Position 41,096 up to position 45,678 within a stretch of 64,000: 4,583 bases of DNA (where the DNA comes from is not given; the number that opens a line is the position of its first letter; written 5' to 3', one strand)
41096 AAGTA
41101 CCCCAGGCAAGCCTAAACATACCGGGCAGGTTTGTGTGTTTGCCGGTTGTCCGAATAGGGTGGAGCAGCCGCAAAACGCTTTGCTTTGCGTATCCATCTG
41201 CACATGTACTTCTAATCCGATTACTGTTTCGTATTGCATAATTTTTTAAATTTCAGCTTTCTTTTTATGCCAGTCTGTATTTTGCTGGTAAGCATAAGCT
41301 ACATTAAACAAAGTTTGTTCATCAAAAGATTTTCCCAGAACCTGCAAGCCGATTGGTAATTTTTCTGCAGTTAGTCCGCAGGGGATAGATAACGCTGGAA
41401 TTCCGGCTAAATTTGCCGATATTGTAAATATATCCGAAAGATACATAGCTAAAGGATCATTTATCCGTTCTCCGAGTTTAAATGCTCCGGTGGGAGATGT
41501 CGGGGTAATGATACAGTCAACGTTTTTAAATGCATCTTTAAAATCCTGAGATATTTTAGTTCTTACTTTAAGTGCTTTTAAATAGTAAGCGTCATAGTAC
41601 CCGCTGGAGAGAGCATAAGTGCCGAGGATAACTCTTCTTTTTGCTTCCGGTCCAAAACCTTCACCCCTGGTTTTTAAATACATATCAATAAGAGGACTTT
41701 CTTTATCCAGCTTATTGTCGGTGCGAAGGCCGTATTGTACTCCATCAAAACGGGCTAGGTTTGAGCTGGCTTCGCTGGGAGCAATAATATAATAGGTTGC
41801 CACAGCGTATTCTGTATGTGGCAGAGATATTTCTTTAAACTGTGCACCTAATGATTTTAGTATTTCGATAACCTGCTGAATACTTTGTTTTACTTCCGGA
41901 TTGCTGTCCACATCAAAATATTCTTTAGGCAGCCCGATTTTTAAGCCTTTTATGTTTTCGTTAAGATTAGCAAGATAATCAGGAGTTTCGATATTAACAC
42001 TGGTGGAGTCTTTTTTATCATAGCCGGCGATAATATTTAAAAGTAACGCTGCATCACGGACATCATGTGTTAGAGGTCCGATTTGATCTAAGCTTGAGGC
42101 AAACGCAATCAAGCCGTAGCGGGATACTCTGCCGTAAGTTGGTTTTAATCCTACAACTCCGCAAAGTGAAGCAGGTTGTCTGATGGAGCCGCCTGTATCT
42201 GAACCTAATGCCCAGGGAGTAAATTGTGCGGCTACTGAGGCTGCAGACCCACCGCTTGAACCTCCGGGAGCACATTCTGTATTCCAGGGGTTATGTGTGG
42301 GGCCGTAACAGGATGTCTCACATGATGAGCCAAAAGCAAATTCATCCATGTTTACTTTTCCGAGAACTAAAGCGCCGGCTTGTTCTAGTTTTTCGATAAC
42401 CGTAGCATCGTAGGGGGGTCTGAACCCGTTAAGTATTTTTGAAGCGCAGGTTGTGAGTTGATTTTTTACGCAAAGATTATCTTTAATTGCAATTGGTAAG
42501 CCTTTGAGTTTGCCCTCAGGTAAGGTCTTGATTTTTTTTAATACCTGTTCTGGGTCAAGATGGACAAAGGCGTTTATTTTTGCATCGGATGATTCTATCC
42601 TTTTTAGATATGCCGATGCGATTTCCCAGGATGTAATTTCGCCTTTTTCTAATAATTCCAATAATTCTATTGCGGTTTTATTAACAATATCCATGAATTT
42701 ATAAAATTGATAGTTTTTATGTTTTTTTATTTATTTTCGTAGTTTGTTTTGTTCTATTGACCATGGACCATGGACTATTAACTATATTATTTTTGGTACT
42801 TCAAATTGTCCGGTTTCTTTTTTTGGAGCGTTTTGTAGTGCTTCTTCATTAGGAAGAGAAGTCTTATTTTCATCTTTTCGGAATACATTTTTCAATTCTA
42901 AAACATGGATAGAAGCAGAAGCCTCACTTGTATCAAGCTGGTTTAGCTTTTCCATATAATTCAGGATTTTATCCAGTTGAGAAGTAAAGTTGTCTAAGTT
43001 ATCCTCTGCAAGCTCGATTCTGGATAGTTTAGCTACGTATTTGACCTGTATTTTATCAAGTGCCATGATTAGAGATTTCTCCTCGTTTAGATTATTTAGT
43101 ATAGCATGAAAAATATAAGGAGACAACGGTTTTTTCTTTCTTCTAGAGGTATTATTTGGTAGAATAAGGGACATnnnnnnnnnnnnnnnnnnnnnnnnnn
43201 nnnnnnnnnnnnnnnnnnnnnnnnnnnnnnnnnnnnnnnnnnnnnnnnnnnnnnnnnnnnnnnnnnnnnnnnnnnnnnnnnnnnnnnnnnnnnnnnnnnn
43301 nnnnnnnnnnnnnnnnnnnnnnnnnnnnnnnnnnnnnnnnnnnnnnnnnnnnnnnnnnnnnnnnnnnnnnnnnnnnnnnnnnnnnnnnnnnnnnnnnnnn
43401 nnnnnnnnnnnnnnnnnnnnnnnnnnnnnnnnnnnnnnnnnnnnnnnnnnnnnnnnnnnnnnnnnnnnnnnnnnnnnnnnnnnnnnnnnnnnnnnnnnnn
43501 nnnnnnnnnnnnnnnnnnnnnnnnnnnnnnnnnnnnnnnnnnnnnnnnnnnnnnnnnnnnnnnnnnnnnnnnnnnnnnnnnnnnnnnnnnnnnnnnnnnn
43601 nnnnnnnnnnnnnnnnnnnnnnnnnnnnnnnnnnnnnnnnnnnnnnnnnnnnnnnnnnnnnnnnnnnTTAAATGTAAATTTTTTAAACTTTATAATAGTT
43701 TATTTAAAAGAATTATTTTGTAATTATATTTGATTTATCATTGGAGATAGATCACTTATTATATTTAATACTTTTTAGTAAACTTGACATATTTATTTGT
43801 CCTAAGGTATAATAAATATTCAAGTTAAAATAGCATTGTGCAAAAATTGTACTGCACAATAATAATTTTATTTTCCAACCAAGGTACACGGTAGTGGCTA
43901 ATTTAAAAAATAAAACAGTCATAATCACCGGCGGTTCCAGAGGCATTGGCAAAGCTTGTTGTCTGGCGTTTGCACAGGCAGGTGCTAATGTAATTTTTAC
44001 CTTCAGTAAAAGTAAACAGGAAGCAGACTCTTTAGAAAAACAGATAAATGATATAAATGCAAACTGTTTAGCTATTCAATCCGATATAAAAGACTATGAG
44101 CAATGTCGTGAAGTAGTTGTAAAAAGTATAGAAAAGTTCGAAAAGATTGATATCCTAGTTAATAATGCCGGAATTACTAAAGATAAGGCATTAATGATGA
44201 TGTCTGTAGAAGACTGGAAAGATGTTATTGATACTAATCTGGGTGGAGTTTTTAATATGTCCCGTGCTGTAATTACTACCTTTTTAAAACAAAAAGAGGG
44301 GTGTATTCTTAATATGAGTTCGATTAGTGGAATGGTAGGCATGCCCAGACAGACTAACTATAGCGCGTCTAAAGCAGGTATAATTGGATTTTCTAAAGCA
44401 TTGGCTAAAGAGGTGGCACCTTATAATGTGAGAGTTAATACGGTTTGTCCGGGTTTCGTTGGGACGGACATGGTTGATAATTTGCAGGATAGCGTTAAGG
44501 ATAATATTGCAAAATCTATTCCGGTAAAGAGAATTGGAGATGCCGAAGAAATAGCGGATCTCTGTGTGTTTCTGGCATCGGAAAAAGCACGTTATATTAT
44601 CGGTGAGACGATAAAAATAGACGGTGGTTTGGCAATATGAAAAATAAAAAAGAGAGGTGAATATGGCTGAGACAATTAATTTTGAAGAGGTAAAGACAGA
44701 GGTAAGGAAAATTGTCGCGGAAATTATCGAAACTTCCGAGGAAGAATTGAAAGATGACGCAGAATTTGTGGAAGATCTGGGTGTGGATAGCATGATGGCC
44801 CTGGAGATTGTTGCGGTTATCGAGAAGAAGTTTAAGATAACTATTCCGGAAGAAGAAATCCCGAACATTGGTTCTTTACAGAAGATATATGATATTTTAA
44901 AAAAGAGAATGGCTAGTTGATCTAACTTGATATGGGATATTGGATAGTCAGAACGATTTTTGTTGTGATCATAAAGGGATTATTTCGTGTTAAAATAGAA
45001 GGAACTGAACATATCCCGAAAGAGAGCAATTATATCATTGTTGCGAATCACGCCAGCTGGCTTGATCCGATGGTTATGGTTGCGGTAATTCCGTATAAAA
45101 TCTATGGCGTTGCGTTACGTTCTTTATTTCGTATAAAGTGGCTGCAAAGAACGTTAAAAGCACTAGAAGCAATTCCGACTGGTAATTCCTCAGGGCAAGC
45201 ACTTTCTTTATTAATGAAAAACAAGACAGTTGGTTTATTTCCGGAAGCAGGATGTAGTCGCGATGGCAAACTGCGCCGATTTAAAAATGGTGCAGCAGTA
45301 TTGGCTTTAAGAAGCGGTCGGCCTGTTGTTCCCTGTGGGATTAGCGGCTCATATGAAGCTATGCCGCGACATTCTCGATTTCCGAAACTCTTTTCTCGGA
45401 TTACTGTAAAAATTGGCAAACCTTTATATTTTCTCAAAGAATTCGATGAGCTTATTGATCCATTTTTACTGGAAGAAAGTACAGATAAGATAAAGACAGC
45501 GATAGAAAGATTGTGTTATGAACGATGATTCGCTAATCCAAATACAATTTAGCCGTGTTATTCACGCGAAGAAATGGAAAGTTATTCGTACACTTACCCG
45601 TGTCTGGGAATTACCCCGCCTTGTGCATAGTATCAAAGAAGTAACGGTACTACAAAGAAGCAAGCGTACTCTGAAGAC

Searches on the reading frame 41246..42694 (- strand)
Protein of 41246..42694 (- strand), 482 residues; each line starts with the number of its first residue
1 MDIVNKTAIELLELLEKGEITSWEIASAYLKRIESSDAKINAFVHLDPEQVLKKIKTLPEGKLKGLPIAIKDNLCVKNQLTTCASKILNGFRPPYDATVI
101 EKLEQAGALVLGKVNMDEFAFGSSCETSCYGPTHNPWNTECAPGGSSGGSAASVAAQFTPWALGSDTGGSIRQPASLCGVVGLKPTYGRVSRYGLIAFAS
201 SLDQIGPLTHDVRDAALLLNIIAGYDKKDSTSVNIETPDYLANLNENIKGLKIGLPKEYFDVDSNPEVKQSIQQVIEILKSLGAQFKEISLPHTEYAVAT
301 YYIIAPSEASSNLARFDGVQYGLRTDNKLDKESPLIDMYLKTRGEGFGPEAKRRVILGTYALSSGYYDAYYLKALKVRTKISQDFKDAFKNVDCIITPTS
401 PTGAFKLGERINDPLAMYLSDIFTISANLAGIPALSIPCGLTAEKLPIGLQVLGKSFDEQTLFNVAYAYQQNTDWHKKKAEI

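Call 34: search_protein_families(library=pfam, proteins=[window:41246-42694:-], max_evalue=0.0001)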
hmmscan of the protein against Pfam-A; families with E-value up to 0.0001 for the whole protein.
window:41246-42694:- (482 aa): 1 family
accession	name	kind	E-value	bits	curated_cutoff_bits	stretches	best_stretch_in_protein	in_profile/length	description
PF01425.27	Amidase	-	4.2e-155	517.6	27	1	24-462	1-444/445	Amidase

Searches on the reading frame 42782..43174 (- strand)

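Call 34: search_protein_families(library=pfam, proteins=[window:42782-43174:-], max_evalue=0.0001)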
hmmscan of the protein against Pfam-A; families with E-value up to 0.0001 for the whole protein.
window:42782-43174:- (130 aa): 1 family
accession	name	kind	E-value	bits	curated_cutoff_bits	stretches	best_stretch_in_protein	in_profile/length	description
PF02686.20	GatC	-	1.8e-19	70.1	23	1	55-126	1-66/66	Glu-tRNAGln amidotransferase C subunit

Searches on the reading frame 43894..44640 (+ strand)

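Call 32: search_protein_families(library=pfam, proteins=[window:43894-44640:+], max_evalue=0.0001)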
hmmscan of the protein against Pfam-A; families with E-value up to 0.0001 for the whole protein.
window:43894-44640:+ (248 aa): 5 families
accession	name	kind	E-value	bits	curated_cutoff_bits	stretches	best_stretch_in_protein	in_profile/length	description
PF13561.12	adh_short_C2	-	8.5e-67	225.6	27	1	16-246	6-235/236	Enoyl-(Acyl carrier protein) reductase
PF00106.31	adh_short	-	2.2e-63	213.7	26.6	1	7-199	1-192/195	short chain dehydrogenase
PF08659.16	KR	-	4.7e-23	82.5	22.6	1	8-163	2-156/180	KR domain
PF23441.1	SDR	-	1.2e-07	31.8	27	1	3-246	4-255/258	SDR-like rossmann domain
PF01370.27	Epimerase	-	3.1e-05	23.9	20.9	1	9-153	1-124/240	NAD dependent epimerase/dehydratase family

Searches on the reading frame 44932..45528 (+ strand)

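Call 32: search_protein_families(library=pfam, proteins=[window:44932-45528:+], max_evalue=0.0001)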
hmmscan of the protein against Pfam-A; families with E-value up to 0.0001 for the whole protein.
window:44932-45528:+ (198 aa): 1 family
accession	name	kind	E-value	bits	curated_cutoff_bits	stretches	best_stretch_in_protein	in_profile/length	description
PF01553.26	Acyltransferase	-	1.5e-24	86.8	23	1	19-138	1-132/132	Acyltransferase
